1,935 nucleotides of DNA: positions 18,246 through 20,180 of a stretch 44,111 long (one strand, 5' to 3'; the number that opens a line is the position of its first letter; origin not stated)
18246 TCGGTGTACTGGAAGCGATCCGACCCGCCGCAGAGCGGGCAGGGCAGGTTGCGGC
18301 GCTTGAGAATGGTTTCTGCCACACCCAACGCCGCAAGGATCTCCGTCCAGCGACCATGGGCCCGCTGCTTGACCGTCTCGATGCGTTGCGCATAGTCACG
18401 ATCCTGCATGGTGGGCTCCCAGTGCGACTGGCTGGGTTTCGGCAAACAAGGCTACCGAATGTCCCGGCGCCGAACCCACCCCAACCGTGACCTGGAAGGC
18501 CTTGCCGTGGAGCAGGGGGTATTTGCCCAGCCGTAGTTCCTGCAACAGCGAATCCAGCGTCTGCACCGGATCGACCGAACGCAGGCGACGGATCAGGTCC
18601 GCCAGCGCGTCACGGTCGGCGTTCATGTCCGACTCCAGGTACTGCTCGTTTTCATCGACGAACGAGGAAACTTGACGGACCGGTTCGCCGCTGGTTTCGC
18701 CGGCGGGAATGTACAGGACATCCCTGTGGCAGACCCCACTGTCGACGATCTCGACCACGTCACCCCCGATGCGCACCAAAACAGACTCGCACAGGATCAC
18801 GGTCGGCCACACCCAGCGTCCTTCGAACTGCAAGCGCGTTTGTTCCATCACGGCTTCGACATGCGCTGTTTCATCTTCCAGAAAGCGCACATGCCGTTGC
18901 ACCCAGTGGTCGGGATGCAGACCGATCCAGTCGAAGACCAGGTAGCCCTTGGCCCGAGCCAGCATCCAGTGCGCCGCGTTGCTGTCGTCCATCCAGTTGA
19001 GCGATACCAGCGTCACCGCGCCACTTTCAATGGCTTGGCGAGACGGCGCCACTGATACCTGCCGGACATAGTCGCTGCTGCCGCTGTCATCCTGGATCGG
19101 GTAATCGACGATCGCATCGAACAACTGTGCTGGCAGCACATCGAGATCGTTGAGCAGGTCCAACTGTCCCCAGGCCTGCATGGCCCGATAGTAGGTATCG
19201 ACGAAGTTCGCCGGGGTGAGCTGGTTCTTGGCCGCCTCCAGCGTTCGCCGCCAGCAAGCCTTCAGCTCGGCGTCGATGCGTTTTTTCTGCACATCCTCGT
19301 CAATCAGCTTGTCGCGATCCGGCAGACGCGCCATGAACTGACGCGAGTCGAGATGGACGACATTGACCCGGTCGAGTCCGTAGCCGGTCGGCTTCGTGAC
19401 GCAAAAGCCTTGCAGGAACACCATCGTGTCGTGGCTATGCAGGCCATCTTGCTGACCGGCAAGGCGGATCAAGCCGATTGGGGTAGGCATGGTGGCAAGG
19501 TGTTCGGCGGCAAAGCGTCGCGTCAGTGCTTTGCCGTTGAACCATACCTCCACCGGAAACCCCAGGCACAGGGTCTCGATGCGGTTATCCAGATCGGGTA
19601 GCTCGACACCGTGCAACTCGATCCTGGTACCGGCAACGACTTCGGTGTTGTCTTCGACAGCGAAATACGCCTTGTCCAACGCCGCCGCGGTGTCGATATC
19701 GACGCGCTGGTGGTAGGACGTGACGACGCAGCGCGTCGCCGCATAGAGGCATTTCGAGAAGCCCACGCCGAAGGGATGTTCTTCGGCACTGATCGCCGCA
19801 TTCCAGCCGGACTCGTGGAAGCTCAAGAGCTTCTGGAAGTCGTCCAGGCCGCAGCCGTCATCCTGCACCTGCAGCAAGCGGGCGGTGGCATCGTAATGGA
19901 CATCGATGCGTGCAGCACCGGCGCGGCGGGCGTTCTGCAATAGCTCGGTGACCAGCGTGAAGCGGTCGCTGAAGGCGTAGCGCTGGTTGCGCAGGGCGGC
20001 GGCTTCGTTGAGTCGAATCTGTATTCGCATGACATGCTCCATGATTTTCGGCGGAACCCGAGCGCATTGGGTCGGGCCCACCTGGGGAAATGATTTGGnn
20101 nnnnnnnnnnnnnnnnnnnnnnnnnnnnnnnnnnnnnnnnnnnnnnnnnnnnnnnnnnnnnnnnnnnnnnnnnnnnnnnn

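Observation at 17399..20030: Translationally coupled GHKL ATPase + Zn-ribbon/Toprim protein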

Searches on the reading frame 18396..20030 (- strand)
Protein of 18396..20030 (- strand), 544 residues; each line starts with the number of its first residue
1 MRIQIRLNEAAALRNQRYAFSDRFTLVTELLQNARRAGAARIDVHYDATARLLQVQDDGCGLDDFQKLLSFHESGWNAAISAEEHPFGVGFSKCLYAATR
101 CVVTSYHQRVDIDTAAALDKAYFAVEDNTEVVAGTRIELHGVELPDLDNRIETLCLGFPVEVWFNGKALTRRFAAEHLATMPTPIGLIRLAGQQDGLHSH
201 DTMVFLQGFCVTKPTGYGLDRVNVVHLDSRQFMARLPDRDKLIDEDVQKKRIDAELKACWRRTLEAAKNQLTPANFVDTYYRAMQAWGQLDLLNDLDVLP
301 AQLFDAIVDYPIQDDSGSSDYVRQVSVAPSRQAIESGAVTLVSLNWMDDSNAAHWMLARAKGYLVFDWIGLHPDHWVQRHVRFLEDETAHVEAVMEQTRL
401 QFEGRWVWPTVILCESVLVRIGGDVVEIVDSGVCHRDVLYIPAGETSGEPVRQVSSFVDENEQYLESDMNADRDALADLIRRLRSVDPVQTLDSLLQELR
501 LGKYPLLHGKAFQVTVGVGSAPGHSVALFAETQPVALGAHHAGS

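Call 3: search_protein_families(library=pfam, proteins=[window:18396-20030:-], max_evalue=0.01)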
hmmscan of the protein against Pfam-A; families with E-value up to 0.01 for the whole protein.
window:18396-20030:- (544 aa): 2 families
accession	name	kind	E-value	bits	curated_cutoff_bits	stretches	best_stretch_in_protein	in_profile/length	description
PF13589.12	HATPase_c_3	-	4.8e-06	27.1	25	1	27-132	7-117/137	Histidine kinase-, DNA gyrase B-, and HSP90-like ATPase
PF02518.31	HATPase_c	-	0.0011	19.9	26.4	1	25-112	8-93/111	Histidine kinase-, DNA gyrase B-, and HSP90-like ATPase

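Call 4: search_protein_families(library=ncbifam, proteins=[window:18396-20030:-], max_evalue=0.01)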
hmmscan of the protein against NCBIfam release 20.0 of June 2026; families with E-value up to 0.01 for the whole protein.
window:18396-20030:- (544 aa): 7 families
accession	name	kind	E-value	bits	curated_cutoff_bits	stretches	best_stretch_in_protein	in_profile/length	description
TIGR00585.2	mutl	equivalog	0.00013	21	180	1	26-64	24-63/555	DNA mismatch repair endonuclease MutL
NF047352.1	P_loop_sacsin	domain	0.00015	22.1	50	1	25-95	2-71/80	sacsin N-terminal ATP-binding-like domain-containing protein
NF000953.0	PRK00095.2-4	equivalog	0.0013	17.7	693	1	26-64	26-65/611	DNA mismatch repair endonuclease MutL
NF000951.0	PRK00095.2-1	equivalog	0.0015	17.3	391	1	25-63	27-65/559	DNA mismatch repair endonuclease MutL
NF000949.0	PRK00095.1-2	equivalog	0.0021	17.2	750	1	26-64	30-69/634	DNA mismatch repair endonuclease MutL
NF000948.0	PRK00095.1-1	equivalog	0.006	15.6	701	1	26-63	26-64/625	DNA mismatch repair endonuclease MutL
NF050001.1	restrict_BbrUII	equivalog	0.0077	14.8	550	0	24-63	22-60/659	BbrUII/HgiDII family restriction enzyme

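Call 10: search_dna_similar(query=window:18396-20030:-, collection=plasmids, mode=protein, max_rows=40, rows=spread)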
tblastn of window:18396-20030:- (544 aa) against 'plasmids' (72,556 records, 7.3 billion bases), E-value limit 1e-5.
Records with a match: 76; places in all: 77; records where one place covers at least 80% of the query: 21.
Best place of each record, by identity: <60% 76.
By first word of the organism name: Roseomonas 11; Novosphingobium 9; Sphingopyxis 8; Methylomonas 5; Paraburkholderia 4; Sphingobium 4; Leptolyngbya 4; Ralstonia 3; Candidatus 3; Rhodanobacter 2; and 19 more.
By predicted mobility (MOB-suite, as given by PLSDB): non-mobilizable 46; conjugative 16; mobilizable 14.
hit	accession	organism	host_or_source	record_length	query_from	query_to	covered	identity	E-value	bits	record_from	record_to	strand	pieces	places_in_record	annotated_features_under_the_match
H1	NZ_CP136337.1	Piscinibacter gummiphilus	single cell,soil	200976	1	516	95%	37.1%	4e-90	310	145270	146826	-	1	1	ATP-binding protein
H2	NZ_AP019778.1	Methylomonas koyamae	-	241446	3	534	98%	34.1%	3e-78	275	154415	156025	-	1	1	hypothetical protein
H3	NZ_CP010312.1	Geoalkalibacter subterraneus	-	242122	3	516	94%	34.6%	2e-80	281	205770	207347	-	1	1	ATP-binding protein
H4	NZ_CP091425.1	Methylobacter sp. YRD-M1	isolate,wetland soil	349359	2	516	95%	33.9%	2e-78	276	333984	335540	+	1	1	ATP-binding protein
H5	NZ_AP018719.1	Sulfuricystis multivorans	-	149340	7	514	93%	31.1%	3e-57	214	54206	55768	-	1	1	ATP-binding protein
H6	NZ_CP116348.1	Enterobacter ludwigii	strawberry,pure cluture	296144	3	514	94%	29.2%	4e-37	154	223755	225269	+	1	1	ATP-binding protein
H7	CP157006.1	Methylomonas sp. AM2-LC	-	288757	2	517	95%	28.9%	2e-60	224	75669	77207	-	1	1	record has no annotation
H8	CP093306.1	Ralstonia insidiosa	-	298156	3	464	85%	29.1%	1e-45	179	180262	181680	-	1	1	ATP-binding protein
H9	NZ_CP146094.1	Ralstonia sp. RRA.1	pure culture,Cupriavidus necator ...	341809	3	464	85%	29.1%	1e-45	179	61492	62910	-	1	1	ATP-binding protein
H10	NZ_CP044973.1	Hydrogenophaga sp. PBL-H3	-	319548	3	464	85%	29.0%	5e-43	172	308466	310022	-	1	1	ATP-binding protein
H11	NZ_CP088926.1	Rhodanobacter denitrificans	soil,well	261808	3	402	74%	30.0%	9e-29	129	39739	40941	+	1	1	ATP-binding protein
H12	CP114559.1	Candidatus Manganitrophus sp.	activated carbon metagenome,metagenomic ...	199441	19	464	82%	25.0%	9e-20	101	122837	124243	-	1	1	hypothetical protein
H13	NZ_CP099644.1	Paraburkholderia fungorum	Arabidopsis thaliana,pure culture,leaf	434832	3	307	56%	35.1%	3e-44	176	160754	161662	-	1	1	ATP-binding protein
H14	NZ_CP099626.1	Paraburkholderia fungorum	Arabidopsis thaliana,pure culture,leaf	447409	3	307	56%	35.1%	3e-44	176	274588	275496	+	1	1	ATP-binding protein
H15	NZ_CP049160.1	Caballeronia sp. SBC1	whole organism,soil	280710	3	307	56%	32.5%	9e-39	159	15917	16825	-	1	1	ATP-binding protein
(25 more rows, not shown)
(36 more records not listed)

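Call 11: get_annotated_region(hit=H1, flank=8000)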
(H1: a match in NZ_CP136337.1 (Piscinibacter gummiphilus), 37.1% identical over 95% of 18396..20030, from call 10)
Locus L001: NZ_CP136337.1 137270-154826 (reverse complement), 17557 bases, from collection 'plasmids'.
description: Piscinibacter gummiphilus strain SBD 7-3 plasmid unnamed1, complete sequence
organism: Piscinibacter gummiphilus (NCBI taxid 946333)
taxonomy: Bacteria; Pseudomonadota; Betaproteobacteria; Burkholderiales; Sphaerotilaceae; Piscinibacter; Piscinibacter gummiphilus
host: -; source: single cell,soil; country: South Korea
typing (MOB-suite, as given by PLSDB): non-mobilizable
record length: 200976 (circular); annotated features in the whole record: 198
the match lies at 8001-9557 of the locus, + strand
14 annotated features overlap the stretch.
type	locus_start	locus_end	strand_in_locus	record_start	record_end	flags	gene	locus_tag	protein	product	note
CDS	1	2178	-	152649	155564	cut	-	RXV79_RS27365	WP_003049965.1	Tn3-like element IS1071 family transposase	GO:0006313 - DNA transposition [Evidence IEA]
CDS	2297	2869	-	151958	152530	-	-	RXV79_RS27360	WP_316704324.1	hypothetical protein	-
CDS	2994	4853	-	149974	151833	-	-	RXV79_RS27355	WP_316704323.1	hypothetical protein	-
CDS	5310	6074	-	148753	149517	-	-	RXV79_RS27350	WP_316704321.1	DUF1845 domain-containing protein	-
CDS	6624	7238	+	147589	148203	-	-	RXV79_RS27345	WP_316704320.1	hypothetical protein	-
CDS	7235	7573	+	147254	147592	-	-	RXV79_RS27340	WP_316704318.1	hypothetical protein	-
CDS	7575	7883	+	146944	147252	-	-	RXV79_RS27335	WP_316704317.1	hypothetical protein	-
CDS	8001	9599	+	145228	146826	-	-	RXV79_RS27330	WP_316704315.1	ATP-binding protein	-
CDS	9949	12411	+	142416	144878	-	-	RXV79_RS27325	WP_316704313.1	adenosylcobalamin-dependent ribonucleoside-diphosphate reductase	-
CDS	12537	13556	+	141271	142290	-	-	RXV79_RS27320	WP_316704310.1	toprim domain-containing protein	-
CDS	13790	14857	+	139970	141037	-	-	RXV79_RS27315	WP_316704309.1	DUF932 domain-containing protein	-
CDS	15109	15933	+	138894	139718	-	-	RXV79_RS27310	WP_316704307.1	hypothetical protein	-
CDS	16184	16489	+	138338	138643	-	-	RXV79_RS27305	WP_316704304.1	hypothetical protein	-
CDS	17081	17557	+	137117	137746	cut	-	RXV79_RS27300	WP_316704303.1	hypothetical protein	-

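Call 12: get_annotated_region(hit=H3, flank=8000)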
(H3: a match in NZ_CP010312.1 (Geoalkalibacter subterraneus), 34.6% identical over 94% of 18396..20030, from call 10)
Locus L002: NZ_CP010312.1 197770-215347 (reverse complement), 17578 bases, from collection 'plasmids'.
description: Geoalkalibacter subterraneus strain Red1 plasmid pGSUB1, complete sequence
organism: Geoalkalibacter subterraneus (NCBI taxid 483547)
taxonomy: Bacteria; Thermodesulfobacteriota; Desulfuromonadia; Desulfuromonadales; Geoalkalibacteraceae; Geoalkalibacter; Geoalkalibacter subterraneus
host: -; source: -; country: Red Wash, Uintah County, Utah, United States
typing (MOB-suite, as given by PLSDB): non-mobilizable
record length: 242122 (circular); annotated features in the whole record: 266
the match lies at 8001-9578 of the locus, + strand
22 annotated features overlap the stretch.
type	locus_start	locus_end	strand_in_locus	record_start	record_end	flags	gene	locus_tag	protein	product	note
CDS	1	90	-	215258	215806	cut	-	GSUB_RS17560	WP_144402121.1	DUF4262 domain-containing protein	-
CDS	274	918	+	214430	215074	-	-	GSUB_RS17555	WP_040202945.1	hypothetical protein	-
CDS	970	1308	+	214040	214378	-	-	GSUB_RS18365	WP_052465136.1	hypothetical protein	-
CDS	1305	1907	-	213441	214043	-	-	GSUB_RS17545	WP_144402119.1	helix-turn-helix domain-containing protein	-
CDS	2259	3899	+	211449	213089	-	-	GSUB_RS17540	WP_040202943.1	hypothetical protein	-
CDS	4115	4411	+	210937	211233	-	-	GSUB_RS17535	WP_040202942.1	hypothetical protein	-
CDS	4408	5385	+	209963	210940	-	-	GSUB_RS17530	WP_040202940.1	hypothetical protein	-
CDS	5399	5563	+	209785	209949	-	-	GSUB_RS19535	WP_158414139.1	hypothetical protein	-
CDS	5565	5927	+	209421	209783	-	-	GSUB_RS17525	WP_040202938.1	hypothetical protein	-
CDS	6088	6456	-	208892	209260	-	-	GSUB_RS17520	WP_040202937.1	MarR family transcriptional regulator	GO:0006355 - regulation of DNA-templated transcription [Evidence IEA]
CDS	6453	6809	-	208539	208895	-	-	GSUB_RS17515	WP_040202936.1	DUF6516 family protein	-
CDS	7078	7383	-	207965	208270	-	-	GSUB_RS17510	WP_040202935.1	helix-turn-helix transcriptional regulator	-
CDS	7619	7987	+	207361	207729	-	-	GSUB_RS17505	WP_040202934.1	hypothetical protein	-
CDS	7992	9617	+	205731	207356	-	-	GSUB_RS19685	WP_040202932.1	ATP-binding protein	-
CDS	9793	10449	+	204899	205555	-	tmk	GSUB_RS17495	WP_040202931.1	dTMP kinase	GO:0015949 - nucleobase-containing small molecule interconversion [Evidence IEA]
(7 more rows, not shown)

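Call 13: get_annotated_region(hit=H6, flank=8000)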
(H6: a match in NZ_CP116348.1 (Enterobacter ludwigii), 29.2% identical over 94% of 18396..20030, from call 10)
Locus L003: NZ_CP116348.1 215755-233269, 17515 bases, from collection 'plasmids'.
description: Enterobacter ludwigii strain CM-TZ4 plasmid unnamed1, complete sequence
organism: Enterobacter ludwigii (NCBI taxid 299767)
taxonomy: Bacteria; Pseudomonadota; Gammaproteobacteria; Enterobacterales; Enterobacteriaceae; Enterobacter; Enterobacter ludwigii
host: -; source: strawberry,pure cluture; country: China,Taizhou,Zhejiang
typing (MOB-suite, as given by PLSDB): conjugative; replicon IncFIB,IncFII; relaxase MOBF; mating-pair formation MPF_G
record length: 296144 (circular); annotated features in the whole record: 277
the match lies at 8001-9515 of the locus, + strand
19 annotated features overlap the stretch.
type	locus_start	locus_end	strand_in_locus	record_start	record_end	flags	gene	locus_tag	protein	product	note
CDS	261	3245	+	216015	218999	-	-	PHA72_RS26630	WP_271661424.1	Tn3-like element ISKox2 family transposase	GO:0006313 - DNA transposition [Evidence IEA]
CDS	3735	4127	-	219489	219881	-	-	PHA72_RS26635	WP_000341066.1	hypothetical protein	-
CDS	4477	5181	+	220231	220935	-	-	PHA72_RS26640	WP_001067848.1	IS6-like element IS26 family transposase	GO:0006313 - DNA transposition [Evidence IEA]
CDS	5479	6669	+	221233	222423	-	-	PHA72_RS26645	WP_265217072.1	DNA cytosine methyltransferase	-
CDS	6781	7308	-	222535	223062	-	-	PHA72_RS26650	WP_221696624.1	GNAT family N-acetyltransferase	-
CDS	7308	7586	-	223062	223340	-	-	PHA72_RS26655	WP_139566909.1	DUF1778 domain-containing protein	-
CDS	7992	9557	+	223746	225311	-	-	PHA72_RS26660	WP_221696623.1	ATP-binding protein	-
CDS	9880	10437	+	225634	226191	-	-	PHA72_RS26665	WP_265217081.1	hypothetical protein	-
CDS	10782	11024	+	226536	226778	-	-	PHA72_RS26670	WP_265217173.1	hypothetical protein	-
CDS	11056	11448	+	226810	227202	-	-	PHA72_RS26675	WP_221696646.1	hypothetical protein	-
CDS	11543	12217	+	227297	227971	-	-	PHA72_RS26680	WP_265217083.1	hypothetical protein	-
CDS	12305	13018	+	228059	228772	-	-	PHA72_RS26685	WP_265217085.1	ABC transporter substrate-binding protein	-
CDS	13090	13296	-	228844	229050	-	-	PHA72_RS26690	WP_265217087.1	hypothetical protein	-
CDS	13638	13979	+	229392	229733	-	-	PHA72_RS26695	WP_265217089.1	hypothetical protein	-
CDS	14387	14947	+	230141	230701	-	-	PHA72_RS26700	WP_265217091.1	STY4534 family ICE replication protein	-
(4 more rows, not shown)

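Call 14: find_homologous_proteins(query=window:18396-20030:-, max_evalue=0.00001)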
Query window:18396-20030:- (544 aa): 441 proteins with E <= 0.00001 among 8000 candidates; the best 120 are listed.
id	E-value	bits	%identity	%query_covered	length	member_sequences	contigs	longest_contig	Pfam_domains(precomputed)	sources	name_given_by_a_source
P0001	0.0e+0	1179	95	100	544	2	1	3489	PF13589.13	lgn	-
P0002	3.1e-288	975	78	100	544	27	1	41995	PF02518.32,PF13589.13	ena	-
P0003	6.3e-287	971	78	100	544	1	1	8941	PF02518.32,PF13589.13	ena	-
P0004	1.7e-286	969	78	100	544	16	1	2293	PF13589.13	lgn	-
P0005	5.4e-284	961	78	100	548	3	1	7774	PF13589.13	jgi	jgi:hypothetical protein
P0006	3.3e-280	948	76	100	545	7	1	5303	PF13589.13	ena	-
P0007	6.9e-280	947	77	100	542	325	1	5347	PF02518.32,PF13589.13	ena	-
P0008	6.3e-279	944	77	100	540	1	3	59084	PF13589.13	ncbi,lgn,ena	-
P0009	2.6e-276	936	75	100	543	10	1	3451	PF13589.13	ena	-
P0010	3.1e-276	935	76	100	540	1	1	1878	PF02518.32,PF13589.13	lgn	-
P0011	1.8e-274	929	75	100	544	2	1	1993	PF13589.13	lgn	-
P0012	5.0e-273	925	76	100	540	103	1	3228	PF02518.32,PF13589.13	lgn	-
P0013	2.6e-270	916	76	100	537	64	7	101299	PF13589.13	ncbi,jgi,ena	-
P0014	2.9e-270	916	73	100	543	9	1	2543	PF13589.13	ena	-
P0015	4.4e-270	915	74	100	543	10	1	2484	PF13589.13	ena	-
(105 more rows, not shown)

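Call 16: get_annotated_region(hit=H2, flank=8000)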
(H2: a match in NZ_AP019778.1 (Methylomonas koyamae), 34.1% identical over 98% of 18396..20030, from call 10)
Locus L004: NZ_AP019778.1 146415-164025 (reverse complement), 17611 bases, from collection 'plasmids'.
description: Methylomonas koyamae strain Fw12E-Y plasmid pFW12EY, complete sequence
organism: Methylomonas koyamae (NCBI taxid 702114)
taxonomy: Bacteria; Pseudomonadota; Gammaproteobacteria; Methylococcales; Methylococcaceae; Methylomonas; Methylomonas koyamae
host: -; source: -; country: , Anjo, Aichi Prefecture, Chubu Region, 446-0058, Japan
typing (MOB-suite, as given by PLSDB): mobilizable; relaxase MOBH
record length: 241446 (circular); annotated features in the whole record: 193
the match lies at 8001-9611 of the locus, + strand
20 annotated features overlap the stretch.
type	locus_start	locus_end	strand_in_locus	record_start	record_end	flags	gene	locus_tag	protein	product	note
CDS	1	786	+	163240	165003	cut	-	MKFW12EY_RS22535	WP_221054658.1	nitric oxide reductase activation protein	-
CDS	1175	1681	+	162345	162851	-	-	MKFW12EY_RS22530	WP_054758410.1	hypothetical protein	-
CDS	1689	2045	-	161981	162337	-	-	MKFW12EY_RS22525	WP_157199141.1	hypothetical protein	-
CDS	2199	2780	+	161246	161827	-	-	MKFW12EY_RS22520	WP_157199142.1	hypothetical protein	-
CDS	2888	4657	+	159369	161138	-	-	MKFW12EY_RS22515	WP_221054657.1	DUF4942 domain-containing protein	-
CDS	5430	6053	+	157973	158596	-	-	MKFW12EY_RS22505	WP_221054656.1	hypothetical protein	-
CDS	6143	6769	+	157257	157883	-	-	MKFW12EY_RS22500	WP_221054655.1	hypothetical protein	-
CDS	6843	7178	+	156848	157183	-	-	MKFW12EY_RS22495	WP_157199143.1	hypothetical protein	-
CDS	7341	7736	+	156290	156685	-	-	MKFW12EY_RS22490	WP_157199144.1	hypothetical protein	-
CDS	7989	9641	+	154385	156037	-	-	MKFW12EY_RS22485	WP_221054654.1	hypothetical protein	-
CDS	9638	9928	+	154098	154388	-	-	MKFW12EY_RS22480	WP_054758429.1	hypothetical protein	-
CDS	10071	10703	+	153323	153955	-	-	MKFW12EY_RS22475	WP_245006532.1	Uma2 family endonuclease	-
CDS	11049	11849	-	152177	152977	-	-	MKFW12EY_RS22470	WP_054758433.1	retropepsin-like aspartic protease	GO:0006508 - proteolysis [Evidence IEA]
CDS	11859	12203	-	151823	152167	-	-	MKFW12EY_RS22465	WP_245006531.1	DUF6794 domain-containing protein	-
CDS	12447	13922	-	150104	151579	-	-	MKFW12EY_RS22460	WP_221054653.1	class I SAM-dependent DNA methyltransferase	-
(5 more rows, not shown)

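Call 17: get_annotated_region(hit=H5, flank=8000)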
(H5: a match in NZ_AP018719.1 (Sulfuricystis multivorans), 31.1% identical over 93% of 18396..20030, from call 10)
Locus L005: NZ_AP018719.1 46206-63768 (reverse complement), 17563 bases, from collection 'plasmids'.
description: Sulfuricystis multivorans strain J5B plasmid pSTJ1, complete sequence
organism: Sulfuricystis multivorans (NCBI taxid 2211108)
taxonomy: Bacteria; Pseudomonadota; Betaproteobacteria; Nitrosomonadales; Sterolibacteriaceae; Sulfuricystis; Sulfuricystis multivorans
host: -; source: -; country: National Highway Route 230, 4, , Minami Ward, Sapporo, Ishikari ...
typing (MOB-suite, as given by PLSDB): mobilizable; relaxase MOBH
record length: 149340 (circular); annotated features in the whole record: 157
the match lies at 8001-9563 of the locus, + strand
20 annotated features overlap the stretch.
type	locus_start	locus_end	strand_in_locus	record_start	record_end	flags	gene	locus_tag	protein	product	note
CDS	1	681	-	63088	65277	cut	dinG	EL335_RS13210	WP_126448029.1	ATP-dependent DNA helicase DinG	GO:0006139 - nucleobase-containing compound metabolic process [Evidence IEA]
CDS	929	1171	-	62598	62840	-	-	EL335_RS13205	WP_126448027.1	hypothetical protein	-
CDS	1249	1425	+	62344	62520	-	-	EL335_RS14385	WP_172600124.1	hypothetical protein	-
CDS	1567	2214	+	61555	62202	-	-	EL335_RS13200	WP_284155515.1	helix-turn-helix domain-containing protein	-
CDS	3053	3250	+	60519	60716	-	-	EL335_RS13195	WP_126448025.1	hypothetical protein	-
CDS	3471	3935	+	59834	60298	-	-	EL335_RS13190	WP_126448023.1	hypothetical protein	-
CDS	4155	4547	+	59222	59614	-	-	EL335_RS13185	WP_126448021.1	hypothetical protein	-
CDS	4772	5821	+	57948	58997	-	-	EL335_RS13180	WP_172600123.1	toprim domain-containing protein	-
CDS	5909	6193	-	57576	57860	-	-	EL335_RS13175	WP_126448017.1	HU family DNA-binding protein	GO:0030261 - chromosome condensation [Evidence IEA]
CDS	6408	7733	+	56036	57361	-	-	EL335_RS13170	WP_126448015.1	hypothetical protein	-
CDS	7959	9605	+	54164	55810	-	-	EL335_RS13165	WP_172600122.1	ATP-binding protein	-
CDS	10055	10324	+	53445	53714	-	-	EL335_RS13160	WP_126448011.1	hypothetical protein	-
CDS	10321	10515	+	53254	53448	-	-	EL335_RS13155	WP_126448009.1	hypothetical protein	-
CDS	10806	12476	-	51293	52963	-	-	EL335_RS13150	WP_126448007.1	rhomboid family intramembrane serine protease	-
CDS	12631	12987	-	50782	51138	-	-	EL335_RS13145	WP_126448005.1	hypothetical protein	-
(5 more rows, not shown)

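Call 18: get_annotated_region(hit=H8, flank=8000)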
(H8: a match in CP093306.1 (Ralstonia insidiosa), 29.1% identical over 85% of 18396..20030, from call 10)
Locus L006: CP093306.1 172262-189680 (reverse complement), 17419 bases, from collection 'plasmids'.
description: Ralstonia insidiosa strain 15-1563-3 plasmid pB1902, complete sequence
organism: Ralstonia insidiosa (NCBI taxid 190721)
taxonomy: Bacteria; Pseudomonadota; Betaproteobacteria; Burkholderiales; Burkholderiaceae; Ralstonia; Ralstonia insidiosa
host: -; source: -; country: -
typing (MOB-suite, as given by PLSDB): non-mobilizable; mating-pair formation MPF_T
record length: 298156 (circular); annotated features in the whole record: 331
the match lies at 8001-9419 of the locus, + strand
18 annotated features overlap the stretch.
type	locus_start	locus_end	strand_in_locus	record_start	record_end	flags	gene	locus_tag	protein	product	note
CDS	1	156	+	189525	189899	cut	-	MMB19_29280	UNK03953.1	hypothetical protein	-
CDS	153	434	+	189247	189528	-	-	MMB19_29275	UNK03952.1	hypothetical protein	-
CDS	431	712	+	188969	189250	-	-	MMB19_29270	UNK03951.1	hypothetical protein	-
CDS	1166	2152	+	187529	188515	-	-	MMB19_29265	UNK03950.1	hypothetical protein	-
CDS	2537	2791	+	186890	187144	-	-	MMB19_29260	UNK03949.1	hypothetical protein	-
CDS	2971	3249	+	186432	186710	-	-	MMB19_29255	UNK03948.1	hypothetical protein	-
CDS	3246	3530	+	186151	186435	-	-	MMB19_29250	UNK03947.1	hypothetical protein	-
CDS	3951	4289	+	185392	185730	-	-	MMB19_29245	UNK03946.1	hypothetical protein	-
CDS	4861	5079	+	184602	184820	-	-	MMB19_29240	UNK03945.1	hypothetical protein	-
CDS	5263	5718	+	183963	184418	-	-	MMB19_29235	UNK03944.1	hypothetical protein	-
CDS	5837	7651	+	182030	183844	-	-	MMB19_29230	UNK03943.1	hypothetical protein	-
CDS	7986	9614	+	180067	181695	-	-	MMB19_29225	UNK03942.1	ATP-binding protein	-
CDS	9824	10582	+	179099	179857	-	-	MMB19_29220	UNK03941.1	phospholipase D-like domain-containing protein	-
CDS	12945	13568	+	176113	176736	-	-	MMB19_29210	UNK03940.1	hypothetical protein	-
CDS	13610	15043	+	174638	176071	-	-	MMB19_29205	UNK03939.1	bifunctional diguanylate cyclase/phosphodiesterase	-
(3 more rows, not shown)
